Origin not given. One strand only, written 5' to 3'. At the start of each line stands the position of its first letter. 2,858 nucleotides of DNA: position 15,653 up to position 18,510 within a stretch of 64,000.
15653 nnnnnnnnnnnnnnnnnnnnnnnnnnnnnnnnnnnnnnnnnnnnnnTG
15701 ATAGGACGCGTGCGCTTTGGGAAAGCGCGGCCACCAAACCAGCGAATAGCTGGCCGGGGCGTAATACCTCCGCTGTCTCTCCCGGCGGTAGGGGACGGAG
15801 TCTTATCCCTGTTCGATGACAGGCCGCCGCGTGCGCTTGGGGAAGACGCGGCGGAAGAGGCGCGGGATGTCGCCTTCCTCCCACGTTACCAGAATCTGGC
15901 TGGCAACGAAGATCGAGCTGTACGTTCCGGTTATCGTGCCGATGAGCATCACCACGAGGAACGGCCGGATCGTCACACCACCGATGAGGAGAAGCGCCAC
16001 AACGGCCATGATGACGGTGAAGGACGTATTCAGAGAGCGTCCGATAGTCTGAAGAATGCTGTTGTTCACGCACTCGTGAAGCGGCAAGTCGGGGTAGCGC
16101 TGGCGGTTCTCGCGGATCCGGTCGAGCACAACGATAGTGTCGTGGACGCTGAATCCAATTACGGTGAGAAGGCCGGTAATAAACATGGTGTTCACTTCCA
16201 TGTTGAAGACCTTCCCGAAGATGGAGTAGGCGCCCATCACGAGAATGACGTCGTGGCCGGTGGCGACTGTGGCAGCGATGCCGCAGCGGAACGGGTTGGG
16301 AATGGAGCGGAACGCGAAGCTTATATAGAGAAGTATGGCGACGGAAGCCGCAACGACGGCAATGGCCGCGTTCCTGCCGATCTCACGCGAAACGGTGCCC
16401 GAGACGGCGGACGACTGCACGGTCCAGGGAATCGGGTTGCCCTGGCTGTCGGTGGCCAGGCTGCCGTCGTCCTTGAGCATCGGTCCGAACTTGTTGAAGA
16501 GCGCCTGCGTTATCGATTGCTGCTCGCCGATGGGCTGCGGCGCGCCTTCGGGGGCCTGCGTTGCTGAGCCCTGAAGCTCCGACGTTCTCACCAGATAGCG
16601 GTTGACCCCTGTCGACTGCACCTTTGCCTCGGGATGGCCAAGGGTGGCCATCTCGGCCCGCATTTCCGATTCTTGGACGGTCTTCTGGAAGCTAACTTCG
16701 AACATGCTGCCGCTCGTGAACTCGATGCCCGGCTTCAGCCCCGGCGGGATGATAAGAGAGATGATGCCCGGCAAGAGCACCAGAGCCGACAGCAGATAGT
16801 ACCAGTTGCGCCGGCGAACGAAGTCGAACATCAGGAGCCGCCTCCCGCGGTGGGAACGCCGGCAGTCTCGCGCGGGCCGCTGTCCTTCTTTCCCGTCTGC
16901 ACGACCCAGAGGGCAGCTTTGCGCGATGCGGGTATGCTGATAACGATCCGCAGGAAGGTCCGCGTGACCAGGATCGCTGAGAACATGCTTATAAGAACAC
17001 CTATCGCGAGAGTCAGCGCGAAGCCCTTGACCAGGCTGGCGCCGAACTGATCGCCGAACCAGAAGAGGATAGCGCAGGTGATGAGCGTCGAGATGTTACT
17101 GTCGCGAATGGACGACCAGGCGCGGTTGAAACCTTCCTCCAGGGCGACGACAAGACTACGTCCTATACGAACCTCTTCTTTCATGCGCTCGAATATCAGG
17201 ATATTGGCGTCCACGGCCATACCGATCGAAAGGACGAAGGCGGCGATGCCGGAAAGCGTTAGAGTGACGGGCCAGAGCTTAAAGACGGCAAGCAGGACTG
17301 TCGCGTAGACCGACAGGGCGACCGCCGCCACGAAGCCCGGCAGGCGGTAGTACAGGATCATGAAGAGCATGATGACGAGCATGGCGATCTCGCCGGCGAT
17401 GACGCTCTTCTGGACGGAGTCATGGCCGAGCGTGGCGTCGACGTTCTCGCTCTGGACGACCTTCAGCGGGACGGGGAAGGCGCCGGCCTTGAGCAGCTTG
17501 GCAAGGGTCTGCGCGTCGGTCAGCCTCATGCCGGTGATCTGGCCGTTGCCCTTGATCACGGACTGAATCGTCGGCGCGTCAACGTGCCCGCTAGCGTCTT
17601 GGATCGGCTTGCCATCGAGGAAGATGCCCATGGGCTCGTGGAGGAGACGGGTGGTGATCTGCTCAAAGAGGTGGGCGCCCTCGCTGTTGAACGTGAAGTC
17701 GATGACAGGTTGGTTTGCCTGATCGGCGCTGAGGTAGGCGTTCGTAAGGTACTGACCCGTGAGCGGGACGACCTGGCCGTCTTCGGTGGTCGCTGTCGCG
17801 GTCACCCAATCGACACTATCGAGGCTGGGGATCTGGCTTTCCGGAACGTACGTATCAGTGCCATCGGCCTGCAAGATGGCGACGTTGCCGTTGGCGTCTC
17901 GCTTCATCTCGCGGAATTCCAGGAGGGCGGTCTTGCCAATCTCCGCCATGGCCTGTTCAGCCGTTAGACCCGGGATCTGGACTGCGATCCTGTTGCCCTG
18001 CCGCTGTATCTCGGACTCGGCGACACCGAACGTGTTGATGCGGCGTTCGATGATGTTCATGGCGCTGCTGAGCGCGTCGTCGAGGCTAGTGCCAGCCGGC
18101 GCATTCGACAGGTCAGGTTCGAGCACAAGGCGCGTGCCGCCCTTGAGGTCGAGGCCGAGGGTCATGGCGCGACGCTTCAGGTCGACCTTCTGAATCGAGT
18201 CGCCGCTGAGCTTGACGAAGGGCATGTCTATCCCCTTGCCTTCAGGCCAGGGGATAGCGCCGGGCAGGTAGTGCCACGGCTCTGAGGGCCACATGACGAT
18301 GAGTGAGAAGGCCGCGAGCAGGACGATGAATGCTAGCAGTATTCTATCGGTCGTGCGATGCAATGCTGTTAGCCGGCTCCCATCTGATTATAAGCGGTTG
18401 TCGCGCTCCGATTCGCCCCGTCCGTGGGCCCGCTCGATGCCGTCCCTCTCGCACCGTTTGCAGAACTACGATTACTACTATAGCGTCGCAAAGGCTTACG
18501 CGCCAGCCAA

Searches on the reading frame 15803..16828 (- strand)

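Call 23: search_protein_families(library=pfam, proteins=[window:15803-16828:-], max_evalue=0.00001)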
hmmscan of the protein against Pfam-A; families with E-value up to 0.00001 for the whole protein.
window:15803-16828:- (341 aa): 2 families
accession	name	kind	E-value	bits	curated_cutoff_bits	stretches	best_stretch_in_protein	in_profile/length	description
PF02355.23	SecD_SecF_C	-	4.9e-52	176.5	20.5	1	137-318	16-188/189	Protein export membrane protein SecD/SecF, C-terminal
PF07549.19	Sec_GG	-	7.9e-06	25.7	20.3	0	30-51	7-28/28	SecD/SecF GG Motif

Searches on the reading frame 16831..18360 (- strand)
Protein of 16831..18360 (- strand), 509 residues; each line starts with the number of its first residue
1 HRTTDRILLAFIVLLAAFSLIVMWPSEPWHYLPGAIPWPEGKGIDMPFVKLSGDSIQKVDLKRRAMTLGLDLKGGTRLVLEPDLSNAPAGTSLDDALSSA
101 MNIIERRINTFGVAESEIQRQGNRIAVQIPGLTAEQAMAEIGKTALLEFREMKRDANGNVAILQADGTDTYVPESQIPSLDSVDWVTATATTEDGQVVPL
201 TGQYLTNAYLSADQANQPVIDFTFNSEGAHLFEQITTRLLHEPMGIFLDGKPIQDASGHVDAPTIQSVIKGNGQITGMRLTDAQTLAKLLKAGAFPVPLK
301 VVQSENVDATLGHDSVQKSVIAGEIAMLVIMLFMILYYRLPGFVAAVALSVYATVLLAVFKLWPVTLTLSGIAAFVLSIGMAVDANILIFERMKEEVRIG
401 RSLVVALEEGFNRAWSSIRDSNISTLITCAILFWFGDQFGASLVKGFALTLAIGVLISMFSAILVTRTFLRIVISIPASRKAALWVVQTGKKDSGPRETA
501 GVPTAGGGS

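Call 23: search_protein_families(library=pfam, proteins=[window:16831-18360:-], max_evalue=0.00001)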
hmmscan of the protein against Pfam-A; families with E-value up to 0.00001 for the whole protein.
window:16831-18360:- (509 aa): 3 families
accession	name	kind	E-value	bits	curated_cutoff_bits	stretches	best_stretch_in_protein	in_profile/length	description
PF22599.2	SecDF_P1_head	-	6.1e-21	74.9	27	1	198-297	19-114/114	SecDF, P1 head subdomain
PF21760.3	SecD_1st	-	4.4e-17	61.7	27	1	98-153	2-59/60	Protein translocase subunit SecDF, P1 domain, N-terminal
PF02355.23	SecD_SecF_C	-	1.2e-14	54.6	20.5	1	300-471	14-184/189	Protein export membrane protein SecD/SecF, C-terminal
